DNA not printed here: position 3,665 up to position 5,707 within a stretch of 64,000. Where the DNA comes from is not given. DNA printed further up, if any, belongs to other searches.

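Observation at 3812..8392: Giant lipoprotein combining near-identical 306-bp tandem repeats with a C-terminal GHSHG alpha/beta-hydrolase domain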

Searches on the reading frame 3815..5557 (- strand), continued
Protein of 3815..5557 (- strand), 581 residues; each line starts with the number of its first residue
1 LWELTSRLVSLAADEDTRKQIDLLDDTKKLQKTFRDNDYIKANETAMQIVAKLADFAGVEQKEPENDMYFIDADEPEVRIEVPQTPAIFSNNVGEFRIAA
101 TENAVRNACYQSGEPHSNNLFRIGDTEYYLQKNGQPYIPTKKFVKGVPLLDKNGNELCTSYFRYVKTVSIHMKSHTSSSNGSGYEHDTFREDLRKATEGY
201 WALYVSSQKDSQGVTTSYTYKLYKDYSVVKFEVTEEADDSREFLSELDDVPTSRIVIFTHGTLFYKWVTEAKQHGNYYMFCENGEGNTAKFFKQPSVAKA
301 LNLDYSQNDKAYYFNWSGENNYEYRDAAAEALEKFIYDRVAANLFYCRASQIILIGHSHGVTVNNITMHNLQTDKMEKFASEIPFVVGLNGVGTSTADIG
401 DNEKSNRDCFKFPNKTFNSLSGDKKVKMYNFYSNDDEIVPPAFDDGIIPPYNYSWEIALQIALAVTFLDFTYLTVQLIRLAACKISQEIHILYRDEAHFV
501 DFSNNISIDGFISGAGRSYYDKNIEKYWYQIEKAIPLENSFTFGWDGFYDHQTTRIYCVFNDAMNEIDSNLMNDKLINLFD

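Call 36: find_encoding_contigs(protein=P0005, flank=10000, max_places=2)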
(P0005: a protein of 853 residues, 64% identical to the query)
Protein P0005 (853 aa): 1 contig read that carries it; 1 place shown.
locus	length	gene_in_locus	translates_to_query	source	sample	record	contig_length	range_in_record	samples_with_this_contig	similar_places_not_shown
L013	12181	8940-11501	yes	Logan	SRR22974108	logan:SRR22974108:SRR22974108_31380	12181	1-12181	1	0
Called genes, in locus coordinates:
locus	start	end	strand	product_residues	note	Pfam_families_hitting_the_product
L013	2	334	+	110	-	?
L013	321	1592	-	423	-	PF00709:Adenylsucc_synt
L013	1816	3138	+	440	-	PF03447:NAD_binding_3, PF00742:Homoserine_dh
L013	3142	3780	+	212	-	PF03602:Cons_hypoth95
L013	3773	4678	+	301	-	-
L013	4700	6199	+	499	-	PF02446:Glyco_hydro_77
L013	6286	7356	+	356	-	PF01063:Aminotran_4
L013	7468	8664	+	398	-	PF00142:Fer4_NifH (faint), PF01656:CbiA, PF02374:ArsA_ATPase, PF09140:MipZ, PF10609:ParA, PF13614:AAA_31, PF02579:Nitro_FeMo-Co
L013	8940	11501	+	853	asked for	-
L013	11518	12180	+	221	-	?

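Call 37: find_encoding_contigs(protein=P0002, flank=10000, max_places=2)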
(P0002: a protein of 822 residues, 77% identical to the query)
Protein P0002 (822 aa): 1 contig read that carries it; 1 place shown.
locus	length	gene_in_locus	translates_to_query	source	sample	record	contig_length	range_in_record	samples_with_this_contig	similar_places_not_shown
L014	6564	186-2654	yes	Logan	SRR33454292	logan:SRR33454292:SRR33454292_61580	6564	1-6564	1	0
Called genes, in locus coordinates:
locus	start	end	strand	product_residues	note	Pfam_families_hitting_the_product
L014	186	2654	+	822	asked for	-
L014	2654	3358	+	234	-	-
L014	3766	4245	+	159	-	-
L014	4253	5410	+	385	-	-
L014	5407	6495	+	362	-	-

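Call 38: find_encoding_contigs(protein=P0017, flank=10000, max_places=2)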
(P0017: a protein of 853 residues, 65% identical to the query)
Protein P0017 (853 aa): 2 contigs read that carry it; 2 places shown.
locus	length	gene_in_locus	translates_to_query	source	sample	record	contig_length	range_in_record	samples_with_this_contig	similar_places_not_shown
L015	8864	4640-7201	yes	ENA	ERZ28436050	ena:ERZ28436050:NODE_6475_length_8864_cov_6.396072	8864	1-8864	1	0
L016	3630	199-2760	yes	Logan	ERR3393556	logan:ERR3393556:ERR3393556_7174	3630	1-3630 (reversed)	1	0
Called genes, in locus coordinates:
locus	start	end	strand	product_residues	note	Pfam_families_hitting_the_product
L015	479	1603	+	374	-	PF09479:Flg_new (weak), PF03781:FGE-sulfatase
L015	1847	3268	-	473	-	PF05221:AdoHcyase, PF00670:AdoHcyase_NAD, PF02826:2-Hacid_dh_C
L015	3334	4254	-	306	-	PF12840:HTH_20, PF01022:HTH_5, PF01209:Ubie_methyltran, PF13489:Methyltransf_23, PF13847:Methyltransf_31, PF08241:Methyltransf_11, PF08242:Methyltransf_12, PF13649:Methyltransf_25, +3 more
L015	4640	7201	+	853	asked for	-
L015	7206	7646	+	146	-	-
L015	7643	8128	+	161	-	-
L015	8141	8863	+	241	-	?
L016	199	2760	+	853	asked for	-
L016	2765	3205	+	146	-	-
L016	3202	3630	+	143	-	?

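Call 39: find_encoding_contigs(protein=P0013, flank=10000, max_places=2)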
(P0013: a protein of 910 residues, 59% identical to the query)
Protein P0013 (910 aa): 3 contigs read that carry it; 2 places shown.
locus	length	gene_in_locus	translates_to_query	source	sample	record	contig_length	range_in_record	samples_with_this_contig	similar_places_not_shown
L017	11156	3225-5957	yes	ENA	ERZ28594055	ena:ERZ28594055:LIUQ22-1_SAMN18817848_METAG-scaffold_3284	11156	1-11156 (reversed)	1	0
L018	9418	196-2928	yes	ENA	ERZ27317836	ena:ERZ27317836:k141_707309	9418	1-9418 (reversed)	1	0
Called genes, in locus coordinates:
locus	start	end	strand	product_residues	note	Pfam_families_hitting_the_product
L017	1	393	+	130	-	?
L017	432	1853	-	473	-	PF05221:AdoHcyase, PF00670:AdoHcyase_NAD, PF02826:2-Hacid_dh_C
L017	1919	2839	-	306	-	PF12840:HTH_20, PF01022:HTH_5, PF01209:Ubie_methyltran, PF13489:Methyltransf_23, PF13847:Methyltransf_31, PF08241:Methyltransf_11, PF08242:Methyltransf_12, PF13649:Methyltransf_25, +3 more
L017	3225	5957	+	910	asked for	-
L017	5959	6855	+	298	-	-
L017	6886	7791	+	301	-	-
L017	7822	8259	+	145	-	-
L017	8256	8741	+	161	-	-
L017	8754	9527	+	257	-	-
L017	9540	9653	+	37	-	-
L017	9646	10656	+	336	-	-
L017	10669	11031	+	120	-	-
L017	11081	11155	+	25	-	?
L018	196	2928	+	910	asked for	-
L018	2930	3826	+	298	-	-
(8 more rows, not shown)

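Call 40: find_encoding_contigs(protein=P0011, flank=10000, max_places=2)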
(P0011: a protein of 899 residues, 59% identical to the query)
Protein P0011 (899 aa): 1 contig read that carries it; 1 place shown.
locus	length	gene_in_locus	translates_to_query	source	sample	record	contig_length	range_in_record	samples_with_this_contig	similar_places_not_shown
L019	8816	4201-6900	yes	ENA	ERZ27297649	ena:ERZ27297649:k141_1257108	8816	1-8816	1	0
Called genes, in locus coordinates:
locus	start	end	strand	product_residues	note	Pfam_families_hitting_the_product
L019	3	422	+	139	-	?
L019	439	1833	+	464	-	PF02629:CoA_binding (weak), PF07993:NAD_binding_4 (faint), PF13727:CoA_binding_3, PF04321:RmlD_sub_bind, PF01073:3Beta_HSD, PF01370:Epimerase, PF02719:Polysacc_synt_2, PF16363:GDP_Man_Dehyd, +2 more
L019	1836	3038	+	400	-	PF00155:Aminotran_1_2 (weak), PF01041:DegT_DnrJ_EryC1, PF01053:Cys_Met_Meta_PP (faint)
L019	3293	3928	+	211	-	PF02589:LUD_dom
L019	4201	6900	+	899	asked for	-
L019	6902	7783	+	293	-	-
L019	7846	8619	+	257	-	-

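Call 49: find_homologous_proteins(query=P0019, max_evalue=0.001)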
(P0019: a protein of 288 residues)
Query P0019 (288 aa): 37 proteins with E <= 0.001 among 4321 candidates.
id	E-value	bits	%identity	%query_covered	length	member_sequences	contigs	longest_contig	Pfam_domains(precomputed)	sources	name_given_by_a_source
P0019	2.7e-190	649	100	100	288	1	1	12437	-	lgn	-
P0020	5.0e-21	93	41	43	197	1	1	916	PF12697.14,PF12146.16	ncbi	-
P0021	6.8e-18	83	32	80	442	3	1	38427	PF00561.27,PF12146.16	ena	-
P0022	2.3e-17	81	43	39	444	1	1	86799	-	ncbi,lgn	ncbi:MAG TPA: hypothetical protein VF092_08840 [Longimicrobium sp.]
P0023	4.8e-17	80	41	47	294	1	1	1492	PF12697.14,PF12146.16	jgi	jgi:hypothetical protein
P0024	1.1e-15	76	39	44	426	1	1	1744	PF12697.14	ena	-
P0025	8.4e-14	70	35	49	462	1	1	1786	PF05057.21,PF12697.14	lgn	-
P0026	2.6e-13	68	38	49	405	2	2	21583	-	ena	-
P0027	2.6e-13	68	45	38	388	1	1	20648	-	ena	-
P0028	3.2e-13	68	41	44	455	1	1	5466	-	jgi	-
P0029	4.2e-13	67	43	40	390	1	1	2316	PF12697.14,PF00975.27,PF12146.16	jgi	jgi:hypothetical protein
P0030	1.2e-12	66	34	64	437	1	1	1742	-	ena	-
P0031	1.3e-12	66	35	49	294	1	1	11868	-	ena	-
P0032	9.8e-12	63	31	78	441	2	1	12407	-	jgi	jgi:hypothetical protein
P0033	5.1e-11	61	35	48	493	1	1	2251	PF12697.14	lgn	-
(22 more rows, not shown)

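Call 52: search_protein_families(library=pfam, alignment_id=A5, max_evalue=0.001)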
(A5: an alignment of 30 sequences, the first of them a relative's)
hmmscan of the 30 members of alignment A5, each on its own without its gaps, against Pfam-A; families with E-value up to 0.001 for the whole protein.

A. member 1, P0019 (288 aa): 2 families
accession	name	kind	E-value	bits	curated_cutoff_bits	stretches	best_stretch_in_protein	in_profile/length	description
PF00561.26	Abhydrolase_1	-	0.00022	21.4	25.8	1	79-133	54-108/245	alpha/beta hydrolase fold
PF07819.20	PGAP1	-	0.00034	20.9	24.3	1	93-134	90-132/233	PGAP1-like alpha/beta domain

B. families by the number of members that match (of 30 scanned): 11 families
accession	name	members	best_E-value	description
PF12146.15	Hydrolase_4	21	6.9e-08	Serine aminopeptidase, S33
PF12697.13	Abhydrolase_6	21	2.2e-07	Alpha/beta hydrolase family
PF07819.20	PGAP1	12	3.6e-07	PGAP1-like alpha/beta domain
PF00561.26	Abhydrolase_1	11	5.1e-07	alpha/beta hydrolase fold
PF11187.14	Mbeg1-like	3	0.00012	Mbeg1-like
PF05057.20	DUF676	2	4.7e-06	Putative serine esterase (DUF676)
PF01764.32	Lipase_3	2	3.2e-05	Lipase (class 3)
PF00975.26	Thioesterase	1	2.3e-05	Thioesterase domain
PF24322.2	Tle3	1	0.0005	T6SS Tle3 phospholipase effector domain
PF02230.22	Abhydrolase_2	1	0.0005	Phospholipase/Carboxylesterase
PF00756.26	Esterase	1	0.00094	Putative esterase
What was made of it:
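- On Alpha/beta-hydrolase superfamily (serine hydrolase): 21 of 30 of that family hit Pfam Abhydrolase_6 / Hydrolase_4 (call 52).
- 21 of 30 members of the P0019 family hit Pfam alpha/beta-hydrolase models (call 52).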

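Call 77: search_protein_families(library=phrogs, proteins=[window:3815-5557:-], max_evalue=0.01)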
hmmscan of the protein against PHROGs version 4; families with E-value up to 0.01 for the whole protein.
window:3815-5557:- (581 aa): 0 families

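Call 83: search_protein_families(library=pfam, proteins=[L006:5896-6777:+, L001:17241-18905:+], max_evalue=0.01)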
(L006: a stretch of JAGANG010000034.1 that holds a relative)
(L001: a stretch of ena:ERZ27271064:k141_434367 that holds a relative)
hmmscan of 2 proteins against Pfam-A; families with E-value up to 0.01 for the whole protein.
L006:5896-6777:+ (294 aa): 0 families

L001:17241-18905:+ (555 aa): 0 families

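Call 85: find_encoding_contigs(protein=P0018, flank=8000, max_places=3)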
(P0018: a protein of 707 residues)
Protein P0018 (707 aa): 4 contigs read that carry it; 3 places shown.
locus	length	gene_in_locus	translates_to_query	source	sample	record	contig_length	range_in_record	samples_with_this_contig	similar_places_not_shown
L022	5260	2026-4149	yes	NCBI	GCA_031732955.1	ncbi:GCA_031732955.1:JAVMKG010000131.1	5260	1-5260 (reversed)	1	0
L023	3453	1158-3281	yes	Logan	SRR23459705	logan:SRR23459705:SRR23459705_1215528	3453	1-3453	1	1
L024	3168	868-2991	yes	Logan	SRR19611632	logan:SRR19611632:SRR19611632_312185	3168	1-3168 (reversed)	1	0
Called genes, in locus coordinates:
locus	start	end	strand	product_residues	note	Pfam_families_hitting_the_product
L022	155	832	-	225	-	PF02586:SRAP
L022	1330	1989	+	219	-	-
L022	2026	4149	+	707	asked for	-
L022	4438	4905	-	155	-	-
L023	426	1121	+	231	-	-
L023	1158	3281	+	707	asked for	-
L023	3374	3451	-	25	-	?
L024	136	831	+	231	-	-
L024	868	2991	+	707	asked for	-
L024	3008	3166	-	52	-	?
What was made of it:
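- The distant homologue P0018 has no such array (call 85).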
